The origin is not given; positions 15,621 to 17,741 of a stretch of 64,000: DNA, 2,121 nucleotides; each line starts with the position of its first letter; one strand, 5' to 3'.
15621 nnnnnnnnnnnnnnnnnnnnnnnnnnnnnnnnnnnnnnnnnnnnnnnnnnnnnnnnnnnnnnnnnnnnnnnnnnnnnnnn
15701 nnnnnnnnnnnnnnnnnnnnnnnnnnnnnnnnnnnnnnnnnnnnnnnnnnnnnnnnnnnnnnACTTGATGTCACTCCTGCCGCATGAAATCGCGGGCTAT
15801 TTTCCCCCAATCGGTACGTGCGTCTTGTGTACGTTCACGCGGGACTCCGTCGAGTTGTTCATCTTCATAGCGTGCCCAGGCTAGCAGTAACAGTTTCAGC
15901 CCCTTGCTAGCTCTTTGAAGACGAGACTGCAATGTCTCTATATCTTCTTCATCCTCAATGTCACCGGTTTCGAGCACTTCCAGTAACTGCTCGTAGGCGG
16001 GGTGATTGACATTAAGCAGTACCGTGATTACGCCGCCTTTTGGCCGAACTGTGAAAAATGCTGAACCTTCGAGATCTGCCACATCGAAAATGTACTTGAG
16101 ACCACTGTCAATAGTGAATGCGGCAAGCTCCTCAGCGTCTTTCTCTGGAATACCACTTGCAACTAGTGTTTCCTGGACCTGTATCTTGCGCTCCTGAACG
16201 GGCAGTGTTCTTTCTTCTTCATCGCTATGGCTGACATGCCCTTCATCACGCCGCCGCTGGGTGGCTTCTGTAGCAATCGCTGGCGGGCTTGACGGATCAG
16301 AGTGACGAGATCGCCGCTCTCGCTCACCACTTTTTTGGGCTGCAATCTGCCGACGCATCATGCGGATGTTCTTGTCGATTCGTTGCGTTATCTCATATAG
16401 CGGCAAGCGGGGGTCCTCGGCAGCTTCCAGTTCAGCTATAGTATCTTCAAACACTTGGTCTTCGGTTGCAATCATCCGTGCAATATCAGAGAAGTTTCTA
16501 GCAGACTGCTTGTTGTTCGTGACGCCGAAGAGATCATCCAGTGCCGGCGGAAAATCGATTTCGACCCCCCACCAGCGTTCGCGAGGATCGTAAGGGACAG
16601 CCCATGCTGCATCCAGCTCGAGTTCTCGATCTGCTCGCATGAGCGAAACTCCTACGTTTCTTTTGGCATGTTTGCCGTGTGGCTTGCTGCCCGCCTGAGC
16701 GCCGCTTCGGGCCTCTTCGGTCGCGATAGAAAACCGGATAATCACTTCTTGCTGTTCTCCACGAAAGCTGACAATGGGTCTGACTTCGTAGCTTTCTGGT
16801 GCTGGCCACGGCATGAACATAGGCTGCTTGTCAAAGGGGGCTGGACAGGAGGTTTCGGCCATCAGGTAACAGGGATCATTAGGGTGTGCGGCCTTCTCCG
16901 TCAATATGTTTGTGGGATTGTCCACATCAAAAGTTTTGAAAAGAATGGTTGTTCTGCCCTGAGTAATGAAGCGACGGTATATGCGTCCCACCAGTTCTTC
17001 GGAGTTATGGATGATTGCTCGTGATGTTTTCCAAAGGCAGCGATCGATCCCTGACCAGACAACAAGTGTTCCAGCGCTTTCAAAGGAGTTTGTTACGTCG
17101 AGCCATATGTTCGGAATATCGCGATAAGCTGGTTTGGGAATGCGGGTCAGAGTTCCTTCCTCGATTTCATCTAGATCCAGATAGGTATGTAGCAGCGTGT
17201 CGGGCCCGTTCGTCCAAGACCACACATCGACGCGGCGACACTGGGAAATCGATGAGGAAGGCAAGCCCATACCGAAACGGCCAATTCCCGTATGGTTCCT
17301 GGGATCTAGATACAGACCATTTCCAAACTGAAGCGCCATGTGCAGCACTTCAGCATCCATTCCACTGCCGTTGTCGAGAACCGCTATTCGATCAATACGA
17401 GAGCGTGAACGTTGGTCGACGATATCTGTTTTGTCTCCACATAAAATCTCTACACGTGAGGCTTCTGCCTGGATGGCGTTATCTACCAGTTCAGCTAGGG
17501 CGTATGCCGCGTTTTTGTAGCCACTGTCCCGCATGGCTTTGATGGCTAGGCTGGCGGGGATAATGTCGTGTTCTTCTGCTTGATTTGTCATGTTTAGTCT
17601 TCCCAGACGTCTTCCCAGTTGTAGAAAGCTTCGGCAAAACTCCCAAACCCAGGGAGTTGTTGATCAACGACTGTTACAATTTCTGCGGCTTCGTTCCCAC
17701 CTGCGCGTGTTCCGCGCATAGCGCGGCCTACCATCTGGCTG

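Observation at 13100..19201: Four-gene helicase / GHKL ATPase / wHTH-array / PLD operon convergent on the phosphorothioation genes: candidate new modification-sensing effector module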

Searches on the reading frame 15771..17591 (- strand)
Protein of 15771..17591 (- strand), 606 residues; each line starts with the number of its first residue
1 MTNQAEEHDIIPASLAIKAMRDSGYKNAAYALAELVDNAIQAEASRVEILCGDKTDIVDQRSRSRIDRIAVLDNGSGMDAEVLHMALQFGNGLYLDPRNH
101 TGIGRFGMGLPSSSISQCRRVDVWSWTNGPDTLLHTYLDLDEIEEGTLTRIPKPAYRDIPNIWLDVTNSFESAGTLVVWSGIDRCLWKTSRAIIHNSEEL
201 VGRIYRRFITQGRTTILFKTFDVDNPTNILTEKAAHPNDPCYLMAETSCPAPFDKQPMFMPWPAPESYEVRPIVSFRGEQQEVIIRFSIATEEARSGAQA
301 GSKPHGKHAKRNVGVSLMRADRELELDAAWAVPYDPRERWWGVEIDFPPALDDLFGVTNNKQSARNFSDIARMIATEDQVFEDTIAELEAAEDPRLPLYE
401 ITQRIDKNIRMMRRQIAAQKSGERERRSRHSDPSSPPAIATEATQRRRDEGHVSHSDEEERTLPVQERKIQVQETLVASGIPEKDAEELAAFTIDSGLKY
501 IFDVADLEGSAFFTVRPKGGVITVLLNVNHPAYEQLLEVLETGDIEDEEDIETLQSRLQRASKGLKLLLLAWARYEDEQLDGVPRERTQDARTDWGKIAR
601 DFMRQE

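Call 5: search_protein_families(library=pfam, proteins=[window:15771-17591:-], max_evalue=0.1)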
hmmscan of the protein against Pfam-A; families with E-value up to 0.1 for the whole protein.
window:15771-17591:- (606 aa): 2 families
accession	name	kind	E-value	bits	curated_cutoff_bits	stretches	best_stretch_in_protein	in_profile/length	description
PF13589.12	HATPase_c_3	-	1.4e-20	74.1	25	1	29-155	4-120/137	Histidine kinase-, DNA gyrase B-, and HSP90-like ATPase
PF02518.31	HATPase_c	-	2.3e-05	25.2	26.4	1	31-113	9-80/111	Histidine kinase-, DNA gyrase B-, and HSP90-like ATPase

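Call 6: search_protein_families(library=padloc, proteins=[window:15771-17591:-], max_evalue=0.1)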
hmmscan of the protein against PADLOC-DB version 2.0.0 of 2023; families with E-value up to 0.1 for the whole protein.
window:15771-17591:- (606 aa): 1 family
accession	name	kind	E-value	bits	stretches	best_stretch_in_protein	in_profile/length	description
PDLC02204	MzaB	-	9.5e-19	65.2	1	12-186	10-172/500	-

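Call 8: search_protein_families(library=ncbifam, proteins=[window:15771-17591:-], max_evalue=0.001)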
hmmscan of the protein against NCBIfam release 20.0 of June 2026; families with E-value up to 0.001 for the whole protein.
window:15771-17591:- (606 aa): 5 families
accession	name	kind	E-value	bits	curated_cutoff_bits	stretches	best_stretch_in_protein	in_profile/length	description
NF041932.1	MzaB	equivalog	2.1e-22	79.2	850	1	17-218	2-196/480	MZA anti-phage system associated ATPase MzaB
TIGR00585.2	mutl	equivalog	4.7e-05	22.5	180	1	29-87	22-70/555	DNA mismatch repair endonuclease MutL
NF050001.1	restrict_BbrUII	equivalog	6.1e-05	21.7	550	1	25-217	18-193/659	BbrUII/HgiDII family restriction enzyme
NF000953.0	PRK00095.2-4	equivalog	6.3e-05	22.1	693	1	29-97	24-82/611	DNA mismatch repair endonuclease MutL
NF047352.1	P_loop_sacsin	domain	0.00032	21.1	50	1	32-112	4-69/80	sacsin N-terminal ATP-binding-like domain-containing protein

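Call 15: find_homologous_proteins(query=window:15771-17591:-, max_evalue=0.00001)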
Query window:15771-17591:- (606 aa): 4583 proteins with E <= 0.00001 among 8000 candidates; the best 120 are listed.
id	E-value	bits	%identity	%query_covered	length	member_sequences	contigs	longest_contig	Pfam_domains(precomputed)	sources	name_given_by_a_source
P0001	0.0e+0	1380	100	100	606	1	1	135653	PF13589.13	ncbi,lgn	-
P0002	2.3e-256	870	63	100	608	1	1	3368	PF13589.13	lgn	-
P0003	3.2e-235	800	60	99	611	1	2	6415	PF02518.32,PF13589.13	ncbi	-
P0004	1.8e-230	784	60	99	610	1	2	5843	PF02518.32,PF13589.13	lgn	-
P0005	2.0e-230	784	57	100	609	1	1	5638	PF13589.13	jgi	-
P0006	7.0e-230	782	58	100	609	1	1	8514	PF13589.13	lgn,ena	-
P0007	4.0e-226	770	57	98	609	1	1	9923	PF13589.13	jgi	jgi:hypothetical protein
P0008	1.5e-225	768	58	99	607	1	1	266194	PF02518.32,PF13589.13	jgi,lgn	jgi:hypothetical protein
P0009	1.2e-224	765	57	99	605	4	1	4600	PF13589.13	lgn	-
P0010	7.3e-224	763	58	99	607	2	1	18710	PF02518.32,PF13589.13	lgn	-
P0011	1.1e-223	762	58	99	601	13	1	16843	PF13589.13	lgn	-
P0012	1.3e-223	762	56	99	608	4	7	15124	PF13589.13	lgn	-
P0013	1.6e-223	761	57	99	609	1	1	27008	PF13589.13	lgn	-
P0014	3.4e-223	760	57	99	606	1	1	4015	PF13589.13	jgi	jgi:hypothetical protein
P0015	7.5e-223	759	57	99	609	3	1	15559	PF13589.13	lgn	-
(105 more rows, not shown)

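Call 17: find_related_loci(query=A1, collection=genome_contigs, flank=10000)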
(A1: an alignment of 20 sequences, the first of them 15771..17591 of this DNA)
Query A1 (606 aa) in genome_contigs; peptide patterns used: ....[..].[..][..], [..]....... (x = any residue, [..] = any of these).
493 stretches matched a pattern; 409 encode a relative of the query (tblastn E <= 1e-3); the best 80 are kept; 80 distinct loci.
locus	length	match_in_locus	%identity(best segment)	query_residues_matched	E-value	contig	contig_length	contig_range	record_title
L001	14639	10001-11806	56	8-606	0e+0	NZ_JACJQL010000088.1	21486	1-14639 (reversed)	Nostoc parmelioides FACHB-3921 contig88, whole genome shotgun sequence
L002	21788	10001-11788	57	8-602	0e+0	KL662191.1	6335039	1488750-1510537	Leptolyngbya sp. JSC-1 genomic scaffold Osccy1DRAFT_CYJSC1_DRAF_scaffold00069.1, whole genome shotgun sequence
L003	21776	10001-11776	56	9-606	0e+0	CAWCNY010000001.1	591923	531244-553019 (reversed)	MAG: uncultured Chloroflexia bacterium isolate MFD04944.bin.1.43 genome assembly, contig: contig_14905, whole genome sho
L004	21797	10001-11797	57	9-606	0e+0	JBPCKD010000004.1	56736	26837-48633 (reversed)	MAG: Pyrinomonadaceae bacterium isolate TH_ant_mag_43 S1Ck127_7138368_flag_0_multi_10.8560_len_56736, whole genome shotg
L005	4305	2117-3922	55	8-606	0e+0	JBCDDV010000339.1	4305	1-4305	MAG: Cyanobacteria bacterium P01_G01_bin.49 k141_2436167_length_4305_cov_5.9736, whole genome shotgun sequence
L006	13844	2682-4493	55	2-606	0e+0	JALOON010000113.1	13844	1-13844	MAG: Oscillatoriaceae cyanobacterium Prado104 scaffold_7512, whole genome shotgun sequence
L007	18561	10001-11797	56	8-606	0e+0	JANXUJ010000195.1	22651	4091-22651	MAG: Cyanobacteria bacterium isolate 339R_metabat_31 339R_k141_631221, whole genome shotgun sequence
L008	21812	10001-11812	56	8-606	0e+0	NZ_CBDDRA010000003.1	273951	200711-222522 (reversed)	Tumidithrix helvetica PCC 7403 NODE_0003, whole genome shotgun sequence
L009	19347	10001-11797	55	8-606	0e+0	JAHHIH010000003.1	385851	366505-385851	MAG: Tildeniella torsiva UHER 1998/13D scaffold_34_c1, whole genome shotgun sequence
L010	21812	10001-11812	55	8-606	0e+0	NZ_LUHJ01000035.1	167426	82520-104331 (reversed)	Anabaena sp. 4-3 contig057, whole genome shotgun sequence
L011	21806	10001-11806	54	8-606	0e+0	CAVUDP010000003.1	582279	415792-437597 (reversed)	MAG: uncultured cyanobacterium isolate MFD03250.bin.1.115 genome assembly, contig: contig_5758, whole genome shotgun seq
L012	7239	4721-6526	55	8-606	0e+0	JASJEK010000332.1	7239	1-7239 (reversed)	MAG: Xenococcaceae cyanobacterium MO_234.B1 MO_234.c_4126, whole genome shotgun sequence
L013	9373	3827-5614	56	6-603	0e+0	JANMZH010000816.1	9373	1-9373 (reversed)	MAG: Microcoleus sp. OTE_8_concoct_300 OTE_8_k141_2494335, whole genome shotgun sequence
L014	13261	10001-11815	54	5-606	0e+0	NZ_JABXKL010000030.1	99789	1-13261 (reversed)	MAG: Nostoc sp. NMS9 NODE_120_length_99789_cov_157.919, whole genome shotgun sequence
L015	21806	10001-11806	54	8-606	0e+0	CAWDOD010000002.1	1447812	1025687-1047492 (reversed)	MAG: uncultured cyanobacterium isolate MFD03250.bin.1.52 genome assembly, contig: contig_14544, whole genome shotgun seq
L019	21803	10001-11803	55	8-606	0e+0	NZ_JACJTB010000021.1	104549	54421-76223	Nostoc spongiaeforme FACHB-130 contig21, whole genome shotgun sequence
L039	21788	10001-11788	56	8-603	0e+0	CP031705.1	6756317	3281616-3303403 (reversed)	Microcoleus vaginatus HSN003, whole genome shotgun sequence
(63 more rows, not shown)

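Call 22: search_protein_families(library=pfam, proteins=[L015:63-998:+, L015:1005-4514:+, L015:4778-5578:+, L015:5951-6670:+, L015:6690-8300:+, L015:11868-12830:+, L015:14126-15109:-, L015:15123-16103:-, L015:16704-19184:-], max_evalue=0.001)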
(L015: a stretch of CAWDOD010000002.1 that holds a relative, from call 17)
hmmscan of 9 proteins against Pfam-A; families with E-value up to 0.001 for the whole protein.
L015:63-998:+ (311 aa): 1 family
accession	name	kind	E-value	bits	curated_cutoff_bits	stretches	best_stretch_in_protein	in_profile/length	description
PF13182.11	DUF4007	-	6.7e-100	334.4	27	1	23-304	1-288/288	Protein of unknown function (DUF4007)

L015:1005-4514:+ (1169 aa): 0 families

L015:4778-5578:+ (266 aa): 1 family
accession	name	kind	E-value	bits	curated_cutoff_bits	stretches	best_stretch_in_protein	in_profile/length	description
PF01507.26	PAPS_reduct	-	8.4e-14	52.4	22.5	1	9-119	3-114/175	Phosphoadenosine phosphosulfate reductase domain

L015:5951-6670:+ (239 aa): 0 families

L015:6690-8300:+ (536 aa): 1 family
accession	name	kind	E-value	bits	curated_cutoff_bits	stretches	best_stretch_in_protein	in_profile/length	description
PF24389.1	ORC-CDC6-like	-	1.7e-14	53.9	27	1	5-324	7-368/571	ORC-CDC6-like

L015:11868-12830:+ (320 aa): 1 family
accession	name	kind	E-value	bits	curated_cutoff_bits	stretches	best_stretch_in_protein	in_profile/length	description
PF13091.12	PLDc_2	-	3.5e-05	24.1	27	1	77-132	73-127/132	PLD-like domain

L015:14126-15109:- (327 aa): 1 family
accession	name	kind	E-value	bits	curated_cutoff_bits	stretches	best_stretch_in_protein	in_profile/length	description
PF14903.11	WG_beta_rep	-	3.4e-87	286.5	25.6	8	17-50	2-35/35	WG containing repeat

L015:15123-16103:- (326 aa): 0 families

L015:16704-19184:- (826 aa): 6 families
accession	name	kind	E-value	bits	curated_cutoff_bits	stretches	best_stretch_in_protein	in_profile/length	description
PF00270.35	DEAD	-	5.3e-20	72.3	26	1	298-449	7-161/167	DEAD/DEAH box helicase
PF17764.6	PriA_3primeBD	-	3.1e-18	65.9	22.7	1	25-122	1-96/96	3'DNA-binding domain (3'BD)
PF04851.21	ResIII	-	1.4e-17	64.6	22.5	1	287-449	3-163/164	Type III restriction enzyme, res subunit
PF18074.6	PriA_C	-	3.6e-16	60.2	26.9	1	731-822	1-95/95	Primosomal protein N C-terminal domain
PF00271.37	Helicase_C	-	9.2e-09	36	23.5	1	595-686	32-108/110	Helicase conserved C-terminal domain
PF18319.7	Zn_ribbon_PriA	-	1.1e-05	25.7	26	1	540-569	1-26/27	PriA DNA helicase Cys-rich region (CRR) domain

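Call 23: search_protein_families(library=padloc, proteins=[L015:63-998:+, L015:1005-4514:+, L015:4778-5578:+, L015:5951-6670:+, L015:6690-8300:+, L015:11868-12830:+, L015:14126-15109:-, L015:15123-16103:-, L015:16704-19184:-], max_evalue=0.001)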
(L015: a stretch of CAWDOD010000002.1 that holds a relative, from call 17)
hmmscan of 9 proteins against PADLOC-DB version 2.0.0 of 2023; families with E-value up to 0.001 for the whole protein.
L015:63-998:+ (311 aa): 10 families
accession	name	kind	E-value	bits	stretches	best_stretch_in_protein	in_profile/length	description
PDLC02768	SspB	-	2.9e-121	402.3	1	22-304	2-295/295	SspB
PDLC02769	SspB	-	2.1e-76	255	1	23-288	3-279/282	SspB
PDLC02766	SspB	-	7.9e-64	213.7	1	23-289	3-283/285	SspB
PDLC02760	SspB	-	7.7e-56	187.6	1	23-286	4-268/269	SspB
PDLC02764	SspB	-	4e-48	162.2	1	23-274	1-256/276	SspB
PDLC02765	SspB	-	2.9e-31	107.6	1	23-287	4-284/292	SspB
PDLC02762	SspB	-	6.6e-28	95.9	1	23-305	3-292/293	SspB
PDLC02763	SspB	-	5.7e-24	83.2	1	23-182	7-168/279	SspB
PDLC02761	SspB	-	2.8e-13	47.9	2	96-270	113-301/340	SspB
PDLC02767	SspB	-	1.4e-12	45.9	1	22-176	7-172/295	SspB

L015:1005-4514:+ (1169 aa): 18 families
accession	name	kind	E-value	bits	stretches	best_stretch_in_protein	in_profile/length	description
PDLC02781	SspC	-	0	1535.9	1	17-1120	1-1104/1104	SspC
PDLC02779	SspC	-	1.8e-281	934.5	1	13-1072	2-1054/1054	SspC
PDLC02771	SspC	-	1.1e-255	848.9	4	378-749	442-812/828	SspC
PDLC02775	SspC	-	3.5e-237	787.9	1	6-1073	3-1063/1064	SspC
PDLC02778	SspC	-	6e-216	717.5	1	16-1072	1-1050/1053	SspC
PDLC02780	SspC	-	1.9e-197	656.5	1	6-1074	1-1028/1045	SspC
PDLC02774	SspC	-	2.6e-161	536.7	1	17-1108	2-1064/1065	SspC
PDLC02776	SspC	-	1.1e-155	518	1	189-1119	113-1037/1039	SspC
PDLC02478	BrxC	-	2.2e-141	470.6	1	12-1056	6-1048/1108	BrxC-PglY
PDLC02773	SspC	-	5.8e-126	419.8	1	18-1064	2-1009/1011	SspC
PDLC02777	SspC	-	1.2e-124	415.6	1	18-1119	2-1094/1097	SspC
PDLC02770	SspC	-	7.2e-124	413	1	12-1074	2-1042/1047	SspC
PDLC02772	SspC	-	2.7e-81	272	1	36-1118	30-1118/1123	SspC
PDLC02485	BrxC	-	1.4e-10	37.4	1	175-423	224-467/1376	BrxC-PglY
PDLC02480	BrxC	-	1.2e-09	34.1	1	326-439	366-472/1389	BrxC-PglY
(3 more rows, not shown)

L015:4778-5578:+ (266 aa): 7 families
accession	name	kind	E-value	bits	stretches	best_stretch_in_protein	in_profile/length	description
PDLC02782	SspD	-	1.2e-115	384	1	7-265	1-276/277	SspD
PDLC02510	BrxP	-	1.8e-15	54.3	1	9-196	136-338/779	BrxP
PDLC02662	DndC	-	5.3e-09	33.6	1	81-117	122-163/481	DndC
PDLC02661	DndC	-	4e-08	30.7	1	8-104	25-141/468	DndC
PDLC03333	MTase_II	-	0.00015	18.5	0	55-104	110-161/544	Type II methyltransferase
PDLC02659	DndC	-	0.00034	17.4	0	57-104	98-147/586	DndC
PDLC02660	DndC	-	0.00034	17.4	0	57-104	98-147/586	DndC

L015:5951-6670:+ (239 aa): 0 families

L015:6690-8300:+ (536 aa): 0 families

L015:11868-12830:+ (320 aa): 5 families
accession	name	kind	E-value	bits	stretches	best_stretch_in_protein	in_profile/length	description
PDLC03829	ZacB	-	2e-07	28.3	1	79-148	294-357/586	-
PDLC02614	DrmC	-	1.8e-05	22.6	1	1-127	19-144/153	DrmC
PDLC02607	DrmC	-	2.7e-05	21.6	1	63-119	184-237/265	DrmC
PDLC02599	DrmC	-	0.00019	18.5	1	14-107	20-111/387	DrmC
PDLC02585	DrmC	-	0.00047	17.8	1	79-122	191-231/253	DrmC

L015:14126-15109:- (327 aa): 0 families

L015:15123-16103:- (326 aa): 0 families

L015:16704-19184:- (826 aa): 4 families
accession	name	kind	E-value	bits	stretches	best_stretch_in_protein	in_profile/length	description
PDLC02707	PbeA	-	7.6e-08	29.4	1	277-374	242-340/672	PbeA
PDLC01439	typeIV_DinG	-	2.6e-05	21.1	0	290-354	18-79/575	CAS-IV-A; associated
PDLC01761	Cas3b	-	0.0008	16.2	0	300-368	226-294/705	-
PDLC02422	PprDinG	-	0.00088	15.5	0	271-356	157-244/930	-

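Call 37: search_protein_families(library=pfam, proteins=[L019:7388-8776:+, L019:8887-9996:+, L019:12113-12559:+, L039:315-5159:+, L039:5165-6493:+, L039:7246-8040:+, L039:12006-12614:+, L002:7636-9018:+, L002:11962-13047:-, L039:6513-7190:-], max_evalue=0.001)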
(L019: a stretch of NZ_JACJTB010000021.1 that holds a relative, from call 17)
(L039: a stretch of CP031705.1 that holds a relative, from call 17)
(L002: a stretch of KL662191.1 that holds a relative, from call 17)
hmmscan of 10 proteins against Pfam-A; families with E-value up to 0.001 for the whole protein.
L019:7388-8776:+ (462 aa): 3 families
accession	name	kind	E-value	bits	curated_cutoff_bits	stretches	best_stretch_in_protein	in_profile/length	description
PF13395.12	HNH_4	-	8.4e-11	42.1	22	1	335-382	1-53/54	HNH endonuclease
PF01381.28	HTH_3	-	7.9e-05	23.1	23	1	13-61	1-49/55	Helix-turn-helix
PF13443.12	HTH_26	-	0.001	19.7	22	0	13-61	2-51/63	Cro/C1-type HTH DNA-binding domain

L019:8887-9996:+ (369 aa): 3 families
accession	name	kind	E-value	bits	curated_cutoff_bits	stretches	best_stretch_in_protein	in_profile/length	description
PF00271.37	Helicase_C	-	8.7e-15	55.4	23.5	1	228-327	11-108/110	Helicase conserved C-terminal domain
PF04851.21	ResIII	-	5.7e-10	39.8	22.5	1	11-132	52-163/164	Type III restriction enzyme, res subunit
PF00270.35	DEAD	-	2.1e-05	24.8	26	1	10-136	41-165/167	DEAD/DEAH box helicase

L019:12113-12559:+ (148 aa): 3 families
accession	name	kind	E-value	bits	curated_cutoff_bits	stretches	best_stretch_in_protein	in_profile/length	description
PF01844.29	HNH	-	8.9e-15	55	21.4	1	18-64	1-46/47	HNH endonuclease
PF14279.12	HNH_5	-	1.7e-11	44.3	27.5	1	18-66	1-47/56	HNH endonuclease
PF13395.12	HNH_4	-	1.3e-05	25.5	22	1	25-61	11-47/54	HNH endonuclease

L039:315-5159:+ (1614 aa): 11 families
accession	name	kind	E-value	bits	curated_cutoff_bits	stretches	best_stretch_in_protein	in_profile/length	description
PF08448.16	PAS_4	-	2.5e-112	369.3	23.1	9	533-643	1-110/110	PAS fold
PF08447.18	PAS_3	-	1.6e-88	291.6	25.6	4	931-1011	6-88/89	PAS fold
PF00989.32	PAS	-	9e-75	248.4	22.6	7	1030-1140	1-113/113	PAS fold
PF13426.13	PAS_9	-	7.7e-57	190.4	27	7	663-766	1-103/103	PAS domain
PF02518.31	HATPase_c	-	1.6e-28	99.8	26.4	1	1277-1385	2-109/111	Histidine kinase-, DNA gyrase B-, and HSP90-like ATPase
PF00512.31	HisKA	-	2.9e-23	82.1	26.9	1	1163-1228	1-65/66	His Kinase A (phospho-acceptor) domain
PF00072.30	Response_reg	-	2e-21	76.7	30.2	1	1413-1524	1-110/111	Response regulator receiver domain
PF13188.13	PAS_8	-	2.1e-19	69.1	21.8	0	26-76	2-49/65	PAS domain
PF13596.12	PAS_10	-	8.1e-11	42.9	22.1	0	715-765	59-106/106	PAS domain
PF14598.12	PAS_11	-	3.2e-07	30.7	25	0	1058-1126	21-89/109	PAS domain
PF12860.13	PAS_7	-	1.2e-06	29.1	27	0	666-771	8-114/115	PAS fold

L039:5165-6493:+ (442 aa): 3 families
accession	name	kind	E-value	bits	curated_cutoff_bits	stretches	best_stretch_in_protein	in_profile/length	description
PF00072.30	Response_reg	-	9.3e-32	109.9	30.2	1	11-123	1-111/111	Response regulator receiver domain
PF02518.31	HATPase_c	-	3.5e-21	76.1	26.4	1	317-435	5-110/111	Histidine kinase-, DNA gyrase B-, and HSP90-like ATPase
PF00512.31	HisKA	-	1.3e-06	28.8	26.9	1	173-199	3-29/66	His Kinase A (phospho-acceptor) domain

L039:7246-8040:+ (264 aa): 1 family
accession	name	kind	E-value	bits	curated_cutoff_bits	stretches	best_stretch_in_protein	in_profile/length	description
PF01545.26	Cation_efflux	-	2.1e-26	93.4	26.6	1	35-231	3-198/198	Cation efflux family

L039:12006-12614:+ (202 aa): 0 families

L002:7636-9018:+ (460 aa): 2 families
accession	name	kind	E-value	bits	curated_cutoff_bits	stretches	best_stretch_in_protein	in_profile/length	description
PF13395.12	HNH_4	-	1.1e-08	35.3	22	1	336-381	3-53/54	HNH endonuclease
PF01381.28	HTH_3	-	2.7e-06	27.8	23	1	8-56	1-49/55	Helix-turn-helix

L002:11962-13047:- (361 aa): 3 families
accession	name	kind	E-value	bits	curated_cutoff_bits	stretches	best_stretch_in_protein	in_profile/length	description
PF13358.12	DDE_3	-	8.8e-17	61.8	28.6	1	292-347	85-144/146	DDE superfamily endonuclease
PF01710.22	HTH_Tnp_IS630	-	2.4e-07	31.2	21.3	1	5-57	2-52/119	Transposase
PF13384.12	HTH_23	-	0.00088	19.5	24.6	0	10-45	6-40/50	Homeodomain-like domain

L039:6513-7190:- (225 aa): 1 family
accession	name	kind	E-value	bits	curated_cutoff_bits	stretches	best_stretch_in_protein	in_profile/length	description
PF00132.30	Hexapep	-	4.3e-12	45.6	27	1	166-198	2-34/36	Bacterial transferase hexapeptide (six repeats)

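Call 42: search_solved_structures(query=window:15771-17591:-, max_evalue=0.01)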
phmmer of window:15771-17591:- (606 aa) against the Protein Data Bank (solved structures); distinct sequences matched with E-value up to 0.01: 9.
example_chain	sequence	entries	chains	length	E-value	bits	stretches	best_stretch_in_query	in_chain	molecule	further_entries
9cdi_A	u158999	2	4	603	1.4e-06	30.1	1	30-145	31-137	ATPase MORC2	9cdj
5of9_A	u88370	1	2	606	1.4e-06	30.1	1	30-145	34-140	MORC family CW-type zinc finger protein 2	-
5ofa_B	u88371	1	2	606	1.4e-06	30.1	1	30-145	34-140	MORC family CW-type zinc finger protein 2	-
9cdg_A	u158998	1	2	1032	2.4e-06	29.3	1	30-145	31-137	ATPase MORC2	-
9cdf_A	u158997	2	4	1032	2.4e-06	29.3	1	30-145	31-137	ATPase MORC2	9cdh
5ofb_B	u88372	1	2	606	4.1e-06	28.5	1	30-145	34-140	MORC family CW-type zinc finger protein 2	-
5ix1_A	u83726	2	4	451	2.4e-05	26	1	30-146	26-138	MORC family CW-type zinc finger protein 3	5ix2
6o1e_A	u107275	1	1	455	7.7e-05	24.3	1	30-151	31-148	MORC family CW-type zinc finger protein 3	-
7k7t_A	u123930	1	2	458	0.0084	17.6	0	23-139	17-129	Isoform 3 of MORC family CW-type zinc finger protein 4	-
